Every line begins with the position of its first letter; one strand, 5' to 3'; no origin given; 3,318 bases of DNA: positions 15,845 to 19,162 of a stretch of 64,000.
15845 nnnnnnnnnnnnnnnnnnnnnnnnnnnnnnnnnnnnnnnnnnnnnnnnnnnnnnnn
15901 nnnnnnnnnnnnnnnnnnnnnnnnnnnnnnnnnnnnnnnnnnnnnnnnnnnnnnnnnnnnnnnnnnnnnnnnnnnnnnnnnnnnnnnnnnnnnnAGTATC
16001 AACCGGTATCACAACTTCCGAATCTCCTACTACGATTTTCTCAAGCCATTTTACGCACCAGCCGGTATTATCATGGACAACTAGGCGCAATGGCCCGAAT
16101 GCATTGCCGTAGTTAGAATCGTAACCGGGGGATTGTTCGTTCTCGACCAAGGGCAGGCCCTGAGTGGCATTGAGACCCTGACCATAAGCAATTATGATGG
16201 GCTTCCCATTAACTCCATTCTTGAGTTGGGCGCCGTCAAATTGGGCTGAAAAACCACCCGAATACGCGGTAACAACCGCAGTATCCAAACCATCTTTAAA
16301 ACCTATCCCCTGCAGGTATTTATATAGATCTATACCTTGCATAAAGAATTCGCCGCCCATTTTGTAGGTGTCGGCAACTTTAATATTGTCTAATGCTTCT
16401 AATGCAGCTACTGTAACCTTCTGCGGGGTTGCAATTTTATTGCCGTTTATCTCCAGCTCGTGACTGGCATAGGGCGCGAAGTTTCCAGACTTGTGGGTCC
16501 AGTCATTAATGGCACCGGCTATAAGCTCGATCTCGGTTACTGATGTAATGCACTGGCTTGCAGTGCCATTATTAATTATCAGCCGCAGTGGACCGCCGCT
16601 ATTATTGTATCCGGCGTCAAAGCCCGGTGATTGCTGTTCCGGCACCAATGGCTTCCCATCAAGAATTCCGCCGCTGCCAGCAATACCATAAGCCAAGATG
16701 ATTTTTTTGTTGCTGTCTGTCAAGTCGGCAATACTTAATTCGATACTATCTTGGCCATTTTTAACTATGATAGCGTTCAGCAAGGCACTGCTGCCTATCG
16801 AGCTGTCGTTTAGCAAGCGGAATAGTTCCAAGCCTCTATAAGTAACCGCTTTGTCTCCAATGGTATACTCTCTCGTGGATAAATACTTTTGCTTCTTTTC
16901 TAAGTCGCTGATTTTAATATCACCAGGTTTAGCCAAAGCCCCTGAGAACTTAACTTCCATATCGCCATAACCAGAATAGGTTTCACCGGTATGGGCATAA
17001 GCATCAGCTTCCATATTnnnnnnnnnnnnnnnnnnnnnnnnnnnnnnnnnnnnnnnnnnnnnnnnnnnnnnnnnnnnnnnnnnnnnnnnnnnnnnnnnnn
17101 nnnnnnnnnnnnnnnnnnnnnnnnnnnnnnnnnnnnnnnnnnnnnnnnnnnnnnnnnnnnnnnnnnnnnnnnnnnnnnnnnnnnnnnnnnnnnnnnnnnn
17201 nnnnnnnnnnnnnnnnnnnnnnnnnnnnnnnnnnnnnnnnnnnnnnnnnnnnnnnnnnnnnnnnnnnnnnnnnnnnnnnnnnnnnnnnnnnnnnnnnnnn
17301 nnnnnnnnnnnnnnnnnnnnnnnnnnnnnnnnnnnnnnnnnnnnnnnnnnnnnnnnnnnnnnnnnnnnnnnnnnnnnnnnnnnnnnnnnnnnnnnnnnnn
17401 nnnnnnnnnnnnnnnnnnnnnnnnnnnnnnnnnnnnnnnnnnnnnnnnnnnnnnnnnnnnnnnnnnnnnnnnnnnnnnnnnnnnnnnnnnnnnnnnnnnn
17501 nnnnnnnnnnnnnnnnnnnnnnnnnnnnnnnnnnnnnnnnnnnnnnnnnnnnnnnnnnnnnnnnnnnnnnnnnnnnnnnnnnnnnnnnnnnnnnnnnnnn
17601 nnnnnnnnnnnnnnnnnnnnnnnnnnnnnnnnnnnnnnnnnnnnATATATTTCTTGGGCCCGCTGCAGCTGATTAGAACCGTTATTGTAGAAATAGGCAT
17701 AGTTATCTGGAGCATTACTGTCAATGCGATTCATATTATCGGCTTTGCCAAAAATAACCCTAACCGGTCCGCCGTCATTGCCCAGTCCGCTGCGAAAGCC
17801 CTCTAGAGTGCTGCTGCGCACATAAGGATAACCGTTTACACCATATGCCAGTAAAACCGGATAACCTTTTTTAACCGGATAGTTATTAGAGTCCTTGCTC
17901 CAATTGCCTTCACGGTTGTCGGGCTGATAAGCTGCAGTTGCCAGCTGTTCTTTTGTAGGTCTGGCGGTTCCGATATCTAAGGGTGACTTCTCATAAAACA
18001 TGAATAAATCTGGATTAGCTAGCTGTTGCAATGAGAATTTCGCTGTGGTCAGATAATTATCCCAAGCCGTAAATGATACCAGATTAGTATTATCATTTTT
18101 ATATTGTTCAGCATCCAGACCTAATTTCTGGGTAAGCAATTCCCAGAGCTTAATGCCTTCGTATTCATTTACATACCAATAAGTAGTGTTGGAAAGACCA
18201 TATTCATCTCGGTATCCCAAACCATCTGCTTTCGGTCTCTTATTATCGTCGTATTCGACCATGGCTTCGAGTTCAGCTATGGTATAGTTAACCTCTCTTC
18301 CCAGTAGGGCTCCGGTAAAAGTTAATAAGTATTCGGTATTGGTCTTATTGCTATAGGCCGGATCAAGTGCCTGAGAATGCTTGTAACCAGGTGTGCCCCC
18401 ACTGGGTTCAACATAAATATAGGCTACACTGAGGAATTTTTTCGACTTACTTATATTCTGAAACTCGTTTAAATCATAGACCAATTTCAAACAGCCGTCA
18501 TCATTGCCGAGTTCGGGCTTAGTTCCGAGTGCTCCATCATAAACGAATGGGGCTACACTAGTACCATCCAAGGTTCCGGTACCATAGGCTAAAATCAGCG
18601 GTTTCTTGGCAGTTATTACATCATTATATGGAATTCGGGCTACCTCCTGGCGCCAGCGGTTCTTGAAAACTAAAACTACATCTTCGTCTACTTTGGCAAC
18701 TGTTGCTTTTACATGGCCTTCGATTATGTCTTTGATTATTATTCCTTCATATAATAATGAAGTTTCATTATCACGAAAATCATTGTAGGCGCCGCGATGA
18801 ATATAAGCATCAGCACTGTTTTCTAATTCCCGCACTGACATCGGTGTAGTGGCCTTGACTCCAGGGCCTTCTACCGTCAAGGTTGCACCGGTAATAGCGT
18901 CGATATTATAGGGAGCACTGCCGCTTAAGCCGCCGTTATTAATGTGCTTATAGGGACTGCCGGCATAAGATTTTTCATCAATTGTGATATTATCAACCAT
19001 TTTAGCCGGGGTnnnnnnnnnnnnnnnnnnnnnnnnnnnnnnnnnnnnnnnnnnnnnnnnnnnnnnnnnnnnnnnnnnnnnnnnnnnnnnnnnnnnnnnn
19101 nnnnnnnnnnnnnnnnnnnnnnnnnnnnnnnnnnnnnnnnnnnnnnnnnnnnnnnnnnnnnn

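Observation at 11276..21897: Candidate novel system: Moco-riboswitch-led operon with lipoprotein ApbE plus S-layer-anchored multi-module sulfite-oxidase-fold proteins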

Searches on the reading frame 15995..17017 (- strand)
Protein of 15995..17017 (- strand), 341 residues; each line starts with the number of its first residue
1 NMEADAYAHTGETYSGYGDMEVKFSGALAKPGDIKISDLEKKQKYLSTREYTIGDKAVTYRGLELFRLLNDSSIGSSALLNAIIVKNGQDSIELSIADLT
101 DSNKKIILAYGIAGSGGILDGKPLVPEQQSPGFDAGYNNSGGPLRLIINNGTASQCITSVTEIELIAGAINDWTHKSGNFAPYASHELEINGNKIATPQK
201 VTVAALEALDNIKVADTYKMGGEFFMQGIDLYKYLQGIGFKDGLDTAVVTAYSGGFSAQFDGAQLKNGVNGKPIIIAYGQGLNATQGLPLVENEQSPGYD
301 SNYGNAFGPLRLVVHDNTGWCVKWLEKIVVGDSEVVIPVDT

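Call 45: predict_structure(alignment_id=A2)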
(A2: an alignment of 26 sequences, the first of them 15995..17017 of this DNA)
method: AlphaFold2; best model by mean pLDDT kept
length: 341 residues; sequences in the alignment: 26
mean_pLDDT: 91.9   pTM: 0.73
mean pLDDT of the five models: 91.9, 91.7, 90.7, 90.1, 89.1
residues with pLDDT >= 90: 262; 70-90: 67; 50-70: 6; < 50: 6
segments of 3 or more residues with pLDDT < 50: 336-341
pLDDT, mean of each block of 10 residues (from residue 1): 86 96 93 96 94 96 95 86 95 93 93 93 98 97 98 97 89 86 95 90 96 96 95 91 83 91 92 97 93 93 94 94 95 54 37
secondary structure, 60 per line:
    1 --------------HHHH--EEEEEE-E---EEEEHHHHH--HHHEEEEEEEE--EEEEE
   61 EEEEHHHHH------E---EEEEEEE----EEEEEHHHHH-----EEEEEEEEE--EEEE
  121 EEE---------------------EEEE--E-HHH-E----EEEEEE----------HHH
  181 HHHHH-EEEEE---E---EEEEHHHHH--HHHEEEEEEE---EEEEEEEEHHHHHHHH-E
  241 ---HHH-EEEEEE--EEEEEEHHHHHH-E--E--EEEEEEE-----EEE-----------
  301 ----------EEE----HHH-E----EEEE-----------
elements in order: H15-18 E21-26 E32-35 H36-40 E46-53 E56-64 H65-69 E80-86 E91-95 H96-100 E106-114 E117-123 E145-148 E162-167 H178-185 E187-191 E199-202 H203-207 E213-219 E223-230 H231-238 E248-253 E256-261 H262-267 E275-281 E287-289 E311-313 E327-330

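Call 49: fold_search(model_id=the predicted structure, library=pdb)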
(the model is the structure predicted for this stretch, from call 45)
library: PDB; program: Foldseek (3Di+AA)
matches with E <= 10: 210; with E <= 0.001: 37
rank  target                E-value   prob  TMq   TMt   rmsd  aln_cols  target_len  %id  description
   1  2blf_A                3.2e-07  1.00  0.31  0.29  18.8       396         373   13  Sulfite dehydrogenase from Starkeya Novella (released 2005-04-28)
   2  2ca3_A                4.0e-07  1.00  0.31  0.29  18.5       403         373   14  Sulfite dehydrogenase from Starkeya Novella r55m mutant (released 2007-02-20)
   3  2c9x_A                4.5e-07  1.00  0.32  0.29  19.6       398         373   12  Sulfite dehydrogenase from Starkeya Novella Y236F mutant (released 2006-08-16)
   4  2xts_A                5.6e-07  1.00  0.31  0.27  20.2       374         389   10  Crystal Structure of the Sulfane Dehydrogenase SoxCD from Paracoccus pantotrophus (released 2010-12-08)
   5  2ca4_A                7.8e-07  1.00  0.31  0.29  17.8       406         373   13  Sulfite dehydrogenase from Starkeya Novella mutant (released 2007-02-20)
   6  2bii_A                1.8e-06  1.00  0.35  0.29  19.1       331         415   11  crystal structure of nitrate-reducing fragment of assimilatory nitrate reductase from Pichia angusta (released 2005-03-30)
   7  2bih                  3.1e-06  1.00  0.34  0.26  19.1       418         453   10  crystal structure of the Molybdenum-containing nitrate reducing fragment of Pichia angusta assimilatory nitrate reductas (released 2005-03-30)
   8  1xdy_F                8.5e-06  1.00  0.33  0.42   7.1       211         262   16  Structural and Biochemical Identification of a Novel Bacterial Oxidoreductase, W-containing cofactor (released 2004-10-12)
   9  1xdy_D                8.5e-06  1.00  0.33  0.42   7.3       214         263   16  Structural and Biochemical Identification of a Novel Bacterial Oxidoreductase, W-containing cofactor (released 2004-10-12)
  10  5k3x_B                8.5e-06  1.00  0.33  0.32  18.6       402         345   12  Crystal Structure of the sulfite dehydrogenase, SorT R78K mutant from Sinorhizobium meliloti (released 2017-05-24)
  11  4pw3_A                1.1e-05  1.00  0.32  0.30  18.0       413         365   11  Crystal structure of the sulfite dehydrogenase SorT from Sinorhizobium meliloti (released 2015-06-03)
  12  4pw3_B                1.4e-05  1.00  0.32  0.30  18.2       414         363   10  Crystal structure of the sulfite dehydrogenase SorT from Sinorhizobium meliloti (released 2015-06-03)
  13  5k3x_A                1.7e-05  1.00  0.32  0.32  18.7       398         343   12  Crystal Structure of the sulfite dehydrogenase, SorT R78K mutant from Sinorhizobium meliloti (released 2017-05-24)
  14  5wa0_A                1.8e-05  1.00  0.31  0.29  18.7       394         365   11  Crystal Structure of the sulfite dehydrogenase, SorT R78Q mutant from Sinorhizobium meliloti (released 2017-10-25)
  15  8s5s                  2.0e-05  1.00  0.29  0.26  18.3       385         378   13  Crystal structure of a Sulfite dehydrogenase from Thermus thermophilus (released 2024-11-27)
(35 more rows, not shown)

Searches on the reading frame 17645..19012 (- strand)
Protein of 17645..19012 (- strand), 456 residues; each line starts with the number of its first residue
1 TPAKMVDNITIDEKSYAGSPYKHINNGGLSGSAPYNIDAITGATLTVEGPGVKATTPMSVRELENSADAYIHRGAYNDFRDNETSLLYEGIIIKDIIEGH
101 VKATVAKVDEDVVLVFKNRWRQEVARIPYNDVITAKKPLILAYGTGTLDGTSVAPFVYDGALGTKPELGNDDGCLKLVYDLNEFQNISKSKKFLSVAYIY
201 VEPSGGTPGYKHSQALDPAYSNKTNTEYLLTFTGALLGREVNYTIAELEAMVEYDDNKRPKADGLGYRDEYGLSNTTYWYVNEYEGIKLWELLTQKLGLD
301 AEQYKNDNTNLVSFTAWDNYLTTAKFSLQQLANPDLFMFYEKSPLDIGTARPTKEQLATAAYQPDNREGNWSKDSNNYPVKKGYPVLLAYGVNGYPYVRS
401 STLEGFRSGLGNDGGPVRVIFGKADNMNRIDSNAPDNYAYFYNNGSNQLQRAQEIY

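Call 77: predict_structure(alignment_id=A4)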
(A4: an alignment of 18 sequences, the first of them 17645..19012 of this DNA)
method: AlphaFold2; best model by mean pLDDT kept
length: 456 residues; sequences in the alignment: 18
mean_pLDDT: 82.5   pTM: 0.80
mean pLDDT of the five models: 82.5, 82.1, 81.9, 81.5, 80.4
residues with pLDDT >= 90: 188; 70-90: 194; 50-70: 45; < 50: 29
segments of 3 or more residues with pLDDT < 50: 1-13, 36-42, 275-279, 445-447
pLDDT, mean of each block of 10 residues (from residue 1): 35 67 75 47 73 85 87 90 91 95 87 86 88 94 93 82 82 87 76 86 90 93 93 93 97 94 92 55 90 96 94 77 79 89 65 84 70 86 91 92 89 87 77 75 62 84
secondary structure, 60 per line:
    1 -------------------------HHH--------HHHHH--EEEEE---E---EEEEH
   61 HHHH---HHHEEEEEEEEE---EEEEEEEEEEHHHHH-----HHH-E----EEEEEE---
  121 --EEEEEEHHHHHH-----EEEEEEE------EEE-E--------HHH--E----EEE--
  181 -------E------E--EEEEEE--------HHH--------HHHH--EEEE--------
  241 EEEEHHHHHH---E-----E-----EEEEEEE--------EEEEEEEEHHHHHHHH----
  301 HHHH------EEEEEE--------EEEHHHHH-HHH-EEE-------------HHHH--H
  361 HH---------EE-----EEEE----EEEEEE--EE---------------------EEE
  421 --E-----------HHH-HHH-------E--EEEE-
elements in order: H37-41 E44-48 E56-59 H60-64 E71-79 E83-92 H93-97 E112-117 E123-128 H129-134 E140-146 E153-155 E176-178 E198-203 H223-226 E229-232 E241-244 H245-250 E266-272 E281-288 H289-296 H301-304 E311-316 E325-327 H328-332 E338-340 H354-357 E379-382 E387-392 E418-420 E452-455

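Call 80: fold_search(model_id=the predicted structure, library=pdb)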
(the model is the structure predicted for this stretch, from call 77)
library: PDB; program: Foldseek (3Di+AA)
matches with E <= 10: 283; with E <= 0.001: 4
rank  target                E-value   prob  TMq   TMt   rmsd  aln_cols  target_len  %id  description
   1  7kom                  1.2e-04  1.00  0.23  0.68   4.5       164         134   15  High Resolution Crystal Structure of Putative Pterin Binding Protein PruR (VV2_1280) from Vibrio vulnificus CMCP6 (released 2021-11-17)
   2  7kou_A                1.8e-04  1.00  0.23  0.61   4.8       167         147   17  1.83 Angstroms Resolution Crystal Structure of Putative Pterin Binding Protein PruR (Atu3496) from Agrobacterium fabru (released 2021-11-17)
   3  7kos_A                6.5e-04  1.00  0.22  0.59   4.5       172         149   16  1.50 Angstroms Resolution Crystal Structure of Putative Pterin Binding Protein PruR (Atu3496) from Agrobacterium fabru (released 2021-11-17)
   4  7rkb                  9.7e-04  1.00  0.23  0.62   4.7       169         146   17  Crystal Structure of Putative Pterin Binding Protein (PruR) from Klebsiella pneumoniae in Complex with Neopterin (released 2022-08-10)
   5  7kos_B                1.1e-03  1.00  0.22  0.58   4.9       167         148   19  1.50 Angstroms Resolution Crystal Structure of Putative Pterin Binding Protein PruR (Atu3496) from Agrobacterium fabru (released 2021-11-17)
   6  7kos_D                1.3e-03  1.00  0.22  0.59   5.0       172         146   15  1.50 Angstroms Resolution Crystal Structure of Putative Pterin Binding Protein PruR (Atu3496) from Agrobacterium fabru (released 2021-11-17)
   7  6ucd_A                1.8e-01  0.08  0.07  0.16  18.2       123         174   17  The crystal structure of Staphylococcus aureus super antigen-like protein SSL10 (released 2020-08-05)
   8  8u38_A                4.8e-01  0.04  0.08  0.19  17.9       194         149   13  Structure of a bacterial multi-ubiquitin domain protein (released 2025-04-09)
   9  4zys_A                5.1e-01  0.06  0.09  0.17  14.8       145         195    7  Crystal structure of an exotoxin 6 (SAV0422) from Staphylococcus aureus subsp. aureus Mu50 at 2.25 A resolution (released 2015-08-05)
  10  9u7y_FC               6.1e-01  0.01  0.08  0.09  22.4       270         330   12  Structure of the tip region of the intial complex in bacterial flagellar filament assembly at 3.68 angstroms resoluti (released 2026-04-01)
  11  4gwi_A                6.4e-01  0.03  0.09  0.20  13.2       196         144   12  His 62 mutant of the lectin binding domain of lectinolysin complexed with Lewis y (released 2012-11-21)
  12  6ucd_B                6.4e-01  0.03  0.08  0.16  17.6       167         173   14  The crystal structure of Staphylococcus aureus super antigen-like protein SSL10 (released 2020-08-05)
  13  3lei                  6.4e-01  0.03  0.07  0.16  15.0       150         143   13  Lectin Domain of Lectinolysin complexed with Fucose (released 2010-12-29)
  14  5z18_A                6.8e-01  0.05  0.09  0.07  10.3       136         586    9  The crystal structure of Ruminococcus gnavus beta-glucuronidase (released 2018-12-12)
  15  8u38_C                6.8e-01  0.02  0.08  0.17  18.2       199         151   14  Structure of a bacterial multi-ubiquitin domain protein (released 2025-04-09)
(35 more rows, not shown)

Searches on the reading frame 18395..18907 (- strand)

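Call 12: search_protein_families(library=pfam, proteins=[window:18395-18907:-], max_evalue=1)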
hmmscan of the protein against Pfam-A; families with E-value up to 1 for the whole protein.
window:18395-18907:- (171 aa): 2 families
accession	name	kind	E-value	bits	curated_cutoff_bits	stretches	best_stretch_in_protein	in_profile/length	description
PF18336.7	Tudor_FRX1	-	0.0094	16.3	25.9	1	67-97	14-44/49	Fragile X messenger ribonucleoprotein 1, Tudor domain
PF06722.18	EryCIII-like_C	-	0.16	12.4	31.7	0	68-97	5-34/145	Erythromycin biosynthesis protein CIII-like, C-terminal domain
